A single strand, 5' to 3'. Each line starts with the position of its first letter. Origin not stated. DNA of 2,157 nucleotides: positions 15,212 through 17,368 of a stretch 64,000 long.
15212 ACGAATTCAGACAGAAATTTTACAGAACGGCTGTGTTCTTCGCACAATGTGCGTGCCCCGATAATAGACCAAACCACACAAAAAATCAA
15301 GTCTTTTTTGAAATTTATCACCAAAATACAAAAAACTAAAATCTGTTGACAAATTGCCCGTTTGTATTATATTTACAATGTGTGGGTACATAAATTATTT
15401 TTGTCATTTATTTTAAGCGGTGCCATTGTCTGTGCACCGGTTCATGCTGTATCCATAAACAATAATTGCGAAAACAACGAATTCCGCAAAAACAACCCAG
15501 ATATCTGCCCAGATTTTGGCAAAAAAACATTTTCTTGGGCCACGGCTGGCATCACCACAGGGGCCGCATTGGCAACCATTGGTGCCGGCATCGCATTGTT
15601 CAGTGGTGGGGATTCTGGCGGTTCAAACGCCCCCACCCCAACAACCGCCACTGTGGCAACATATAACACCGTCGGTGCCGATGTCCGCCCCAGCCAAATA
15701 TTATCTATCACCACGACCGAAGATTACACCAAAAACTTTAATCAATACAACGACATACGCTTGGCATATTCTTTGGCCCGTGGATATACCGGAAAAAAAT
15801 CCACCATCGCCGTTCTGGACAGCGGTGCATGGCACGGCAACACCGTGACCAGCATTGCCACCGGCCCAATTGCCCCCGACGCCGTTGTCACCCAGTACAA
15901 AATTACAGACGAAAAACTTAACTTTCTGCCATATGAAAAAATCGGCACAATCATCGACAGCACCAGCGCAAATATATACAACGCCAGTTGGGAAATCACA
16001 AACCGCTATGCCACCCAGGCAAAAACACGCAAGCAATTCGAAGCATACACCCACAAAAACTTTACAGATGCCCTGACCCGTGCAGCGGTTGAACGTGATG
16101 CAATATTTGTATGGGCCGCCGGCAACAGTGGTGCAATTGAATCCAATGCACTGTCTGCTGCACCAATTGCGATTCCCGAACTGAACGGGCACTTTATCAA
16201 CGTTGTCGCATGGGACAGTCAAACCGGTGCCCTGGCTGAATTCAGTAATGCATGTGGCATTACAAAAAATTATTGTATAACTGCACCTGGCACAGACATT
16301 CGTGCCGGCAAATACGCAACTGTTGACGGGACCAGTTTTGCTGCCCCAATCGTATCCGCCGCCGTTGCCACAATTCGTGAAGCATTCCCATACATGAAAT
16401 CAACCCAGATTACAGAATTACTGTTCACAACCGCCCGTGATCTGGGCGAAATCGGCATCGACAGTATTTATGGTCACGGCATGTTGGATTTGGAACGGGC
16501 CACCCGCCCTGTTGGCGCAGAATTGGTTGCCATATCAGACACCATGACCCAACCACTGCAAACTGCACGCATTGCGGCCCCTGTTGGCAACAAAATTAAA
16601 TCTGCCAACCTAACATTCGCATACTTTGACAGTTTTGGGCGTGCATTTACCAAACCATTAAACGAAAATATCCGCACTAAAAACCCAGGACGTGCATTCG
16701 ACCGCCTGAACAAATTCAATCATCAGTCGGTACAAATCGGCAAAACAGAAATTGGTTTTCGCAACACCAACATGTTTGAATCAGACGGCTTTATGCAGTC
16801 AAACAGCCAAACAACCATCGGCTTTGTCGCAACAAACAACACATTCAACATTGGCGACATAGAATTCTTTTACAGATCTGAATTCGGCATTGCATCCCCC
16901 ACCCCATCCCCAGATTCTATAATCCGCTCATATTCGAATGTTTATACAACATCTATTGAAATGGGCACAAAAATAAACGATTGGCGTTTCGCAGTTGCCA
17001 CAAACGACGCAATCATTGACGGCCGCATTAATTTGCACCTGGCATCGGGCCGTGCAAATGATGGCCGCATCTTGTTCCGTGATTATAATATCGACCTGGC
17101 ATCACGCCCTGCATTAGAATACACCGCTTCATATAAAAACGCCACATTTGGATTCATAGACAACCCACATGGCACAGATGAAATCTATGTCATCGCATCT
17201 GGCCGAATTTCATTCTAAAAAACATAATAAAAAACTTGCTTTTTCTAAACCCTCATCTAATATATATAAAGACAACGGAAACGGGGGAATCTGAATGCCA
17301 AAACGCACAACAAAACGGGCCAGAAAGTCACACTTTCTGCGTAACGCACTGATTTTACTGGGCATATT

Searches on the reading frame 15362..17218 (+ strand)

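Call 16: search_protein_families(library=pfam, proteins=[window:15362-17218:+], max_evalue=0.001)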
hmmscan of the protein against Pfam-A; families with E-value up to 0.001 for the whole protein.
window:15362-17218:+ (618 aa): 1 family
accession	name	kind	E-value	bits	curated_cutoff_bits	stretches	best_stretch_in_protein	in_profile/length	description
PF00082.27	Peptidase_S8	-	1.1e-29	104.1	21.8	1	152-373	50-288/288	Subtilase family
